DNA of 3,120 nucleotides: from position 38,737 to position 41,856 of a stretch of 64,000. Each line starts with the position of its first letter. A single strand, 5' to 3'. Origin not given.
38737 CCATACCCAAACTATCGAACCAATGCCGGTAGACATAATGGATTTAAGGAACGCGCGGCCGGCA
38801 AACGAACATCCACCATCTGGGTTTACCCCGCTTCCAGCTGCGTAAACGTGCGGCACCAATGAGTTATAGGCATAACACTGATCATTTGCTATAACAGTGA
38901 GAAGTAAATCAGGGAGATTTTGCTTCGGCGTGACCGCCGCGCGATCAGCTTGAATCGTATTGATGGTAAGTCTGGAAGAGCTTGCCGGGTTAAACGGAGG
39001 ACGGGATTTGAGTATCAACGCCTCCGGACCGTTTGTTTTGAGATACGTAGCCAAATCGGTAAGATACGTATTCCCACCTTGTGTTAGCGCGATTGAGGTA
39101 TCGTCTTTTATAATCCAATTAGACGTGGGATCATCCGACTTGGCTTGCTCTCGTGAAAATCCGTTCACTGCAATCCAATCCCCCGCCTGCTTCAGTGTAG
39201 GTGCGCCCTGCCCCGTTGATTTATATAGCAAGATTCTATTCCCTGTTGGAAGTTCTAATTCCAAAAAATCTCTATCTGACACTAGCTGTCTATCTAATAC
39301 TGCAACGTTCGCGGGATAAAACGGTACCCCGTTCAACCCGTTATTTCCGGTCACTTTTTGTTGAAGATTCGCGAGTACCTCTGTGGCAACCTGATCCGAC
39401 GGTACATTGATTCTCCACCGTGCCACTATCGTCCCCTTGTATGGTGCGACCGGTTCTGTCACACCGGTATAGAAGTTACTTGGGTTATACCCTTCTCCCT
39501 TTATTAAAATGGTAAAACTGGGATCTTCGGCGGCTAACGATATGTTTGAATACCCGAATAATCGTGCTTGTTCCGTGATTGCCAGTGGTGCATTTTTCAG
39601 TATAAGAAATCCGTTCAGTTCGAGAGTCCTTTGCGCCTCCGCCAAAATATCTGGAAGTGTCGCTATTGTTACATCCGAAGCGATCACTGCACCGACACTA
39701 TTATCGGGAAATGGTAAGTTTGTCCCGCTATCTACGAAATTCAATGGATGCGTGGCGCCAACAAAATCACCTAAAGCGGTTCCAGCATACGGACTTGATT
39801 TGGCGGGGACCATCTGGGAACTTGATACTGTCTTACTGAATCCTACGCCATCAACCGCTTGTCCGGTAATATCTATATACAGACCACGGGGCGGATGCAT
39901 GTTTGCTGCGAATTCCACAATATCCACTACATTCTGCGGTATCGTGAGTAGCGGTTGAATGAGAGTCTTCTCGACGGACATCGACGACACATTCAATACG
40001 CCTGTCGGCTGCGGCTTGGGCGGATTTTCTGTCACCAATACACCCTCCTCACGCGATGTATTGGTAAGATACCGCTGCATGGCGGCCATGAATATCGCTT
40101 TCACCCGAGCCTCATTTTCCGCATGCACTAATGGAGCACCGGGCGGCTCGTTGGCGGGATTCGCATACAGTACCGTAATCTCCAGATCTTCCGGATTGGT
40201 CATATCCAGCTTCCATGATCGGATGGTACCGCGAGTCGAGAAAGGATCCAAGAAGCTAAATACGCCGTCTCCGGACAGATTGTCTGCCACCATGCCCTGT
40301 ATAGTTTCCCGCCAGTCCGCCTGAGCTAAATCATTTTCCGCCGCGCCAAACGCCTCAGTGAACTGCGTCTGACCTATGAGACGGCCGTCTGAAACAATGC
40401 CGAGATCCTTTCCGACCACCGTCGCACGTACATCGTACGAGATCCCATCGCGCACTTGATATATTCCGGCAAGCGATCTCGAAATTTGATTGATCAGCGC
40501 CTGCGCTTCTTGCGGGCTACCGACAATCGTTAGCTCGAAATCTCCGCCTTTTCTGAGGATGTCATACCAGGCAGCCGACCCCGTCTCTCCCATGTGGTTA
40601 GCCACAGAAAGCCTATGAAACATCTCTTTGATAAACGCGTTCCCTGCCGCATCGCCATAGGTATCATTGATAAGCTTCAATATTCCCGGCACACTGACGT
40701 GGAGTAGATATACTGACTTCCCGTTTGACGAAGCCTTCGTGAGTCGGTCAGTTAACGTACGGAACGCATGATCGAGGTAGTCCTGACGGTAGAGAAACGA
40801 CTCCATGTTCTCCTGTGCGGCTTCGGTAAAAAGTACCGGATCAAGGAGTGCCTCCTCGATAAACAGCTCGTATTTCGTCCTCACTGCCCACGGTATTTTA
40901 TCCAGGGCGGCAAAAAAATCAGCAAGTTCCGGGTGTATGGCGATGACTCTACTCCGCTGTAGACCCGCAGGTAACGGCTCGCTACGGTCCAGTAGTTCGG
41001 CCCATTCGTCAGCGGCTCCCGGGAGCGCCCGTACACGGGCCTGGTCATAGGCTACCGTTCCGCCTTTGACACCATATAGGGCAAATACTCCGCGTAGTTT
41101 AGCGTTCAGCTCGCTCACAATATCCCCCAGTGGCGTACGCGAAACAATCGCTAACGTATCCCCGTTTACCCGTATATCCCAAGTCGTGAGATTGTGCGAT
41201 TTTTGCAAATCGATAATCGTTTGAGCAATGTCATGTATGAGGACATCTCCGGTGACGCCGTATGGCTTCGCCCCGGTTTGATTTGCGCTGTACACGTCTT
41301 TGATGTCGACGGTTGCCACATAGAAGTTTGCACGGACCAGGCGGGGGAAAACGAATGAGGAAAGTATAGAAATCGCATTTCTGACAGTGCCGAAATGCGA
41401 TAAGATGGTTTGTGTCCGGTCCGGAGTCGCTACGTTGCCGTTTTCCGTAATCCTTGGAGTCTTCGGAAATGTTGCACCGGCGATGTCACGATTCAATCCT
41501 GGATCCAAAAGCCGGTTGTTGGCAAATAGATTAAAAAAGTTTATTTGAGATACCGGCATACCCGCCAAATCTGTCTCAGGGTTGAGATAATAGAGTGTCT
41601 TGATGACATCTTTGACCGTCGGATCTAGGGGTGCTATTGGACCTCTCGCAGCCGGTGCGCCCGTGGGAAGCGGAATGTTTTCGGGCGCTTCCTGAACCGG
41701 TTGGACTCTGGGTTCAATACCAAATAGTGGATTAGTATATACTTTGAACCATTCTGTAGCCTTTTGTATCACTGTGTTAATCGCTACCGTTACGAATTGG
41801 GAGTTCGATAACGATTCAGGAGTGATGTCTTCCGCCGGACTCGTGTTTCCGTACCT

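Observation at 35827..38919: Internal duplication of a ~100-aa Cys/His domain (two copies ~930 aa apart)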

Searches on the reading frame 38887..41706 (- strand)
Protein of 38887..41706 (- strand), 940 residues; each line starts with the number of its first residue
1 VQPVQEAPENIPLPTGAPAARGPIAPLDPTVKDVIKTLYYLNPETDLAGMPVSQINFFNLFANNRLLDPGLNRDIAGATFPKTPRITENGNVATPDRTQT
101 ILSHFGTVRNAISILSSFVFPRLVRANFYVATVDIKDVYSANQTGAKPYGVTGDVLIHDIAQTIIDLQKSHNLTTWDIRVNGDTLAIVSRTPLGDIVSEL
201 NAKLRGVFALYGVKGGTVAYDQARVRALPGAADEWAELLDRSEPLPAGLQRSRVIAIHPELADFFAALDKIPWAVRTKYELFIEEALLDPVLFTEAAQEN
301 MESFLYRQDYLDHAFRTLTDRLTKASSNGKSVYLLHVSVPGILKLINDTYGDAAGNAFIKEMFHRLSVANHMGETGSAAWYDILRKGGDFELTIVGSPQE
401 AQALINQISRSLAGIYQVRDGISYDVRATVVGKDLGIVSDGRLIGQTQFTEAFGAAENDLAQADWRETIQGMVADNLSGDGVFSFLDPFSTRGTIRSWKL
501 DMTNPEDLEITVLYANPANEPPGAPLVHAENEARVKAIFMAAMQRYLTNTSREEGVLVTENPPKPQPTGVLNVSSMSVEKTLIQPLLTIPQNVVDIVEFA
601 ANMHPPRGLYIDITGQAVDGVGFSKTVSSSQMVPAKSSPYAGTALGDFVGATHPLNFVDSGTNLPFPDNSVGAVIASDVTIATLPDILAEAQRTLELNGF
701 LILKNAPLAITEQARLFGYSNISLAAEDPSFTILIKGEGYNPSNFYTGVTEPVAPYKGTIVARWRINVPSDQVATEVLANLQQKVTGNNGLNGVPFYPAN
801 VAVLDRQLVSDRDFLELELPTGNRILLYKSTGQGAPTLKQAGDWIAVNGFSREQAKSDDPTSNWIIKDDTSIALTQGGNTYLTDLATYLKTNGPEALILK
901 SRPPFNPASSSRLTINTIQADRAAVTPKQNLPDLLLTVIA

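Call 73: search_solved_structures(query=window:38887-41706:-, max_evalue=1)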
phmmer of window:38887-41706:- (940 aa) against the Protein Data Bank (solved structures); distinct sequences matched with E-value up to 1: 5.
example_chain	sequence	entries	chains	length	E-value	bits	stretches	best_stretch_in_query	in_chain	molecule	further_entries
4urq_U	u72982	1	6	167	0.045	15.1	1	322-370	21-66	DIGUANYLATE CYCLASE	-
4urg_A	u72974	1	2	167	0.068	14.5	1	322-367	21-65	DIGUANYLATE CYCLASE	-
4rnf_A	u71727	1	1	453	0.073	14.4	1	320-411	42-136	Motility regulator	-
4rnh_A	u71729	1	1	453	0.074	14.4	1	320-411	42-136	Motility regulator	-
4urs_A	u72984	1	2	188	0.082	14.3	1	322-366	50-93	DIGUANYLATE CYCLASE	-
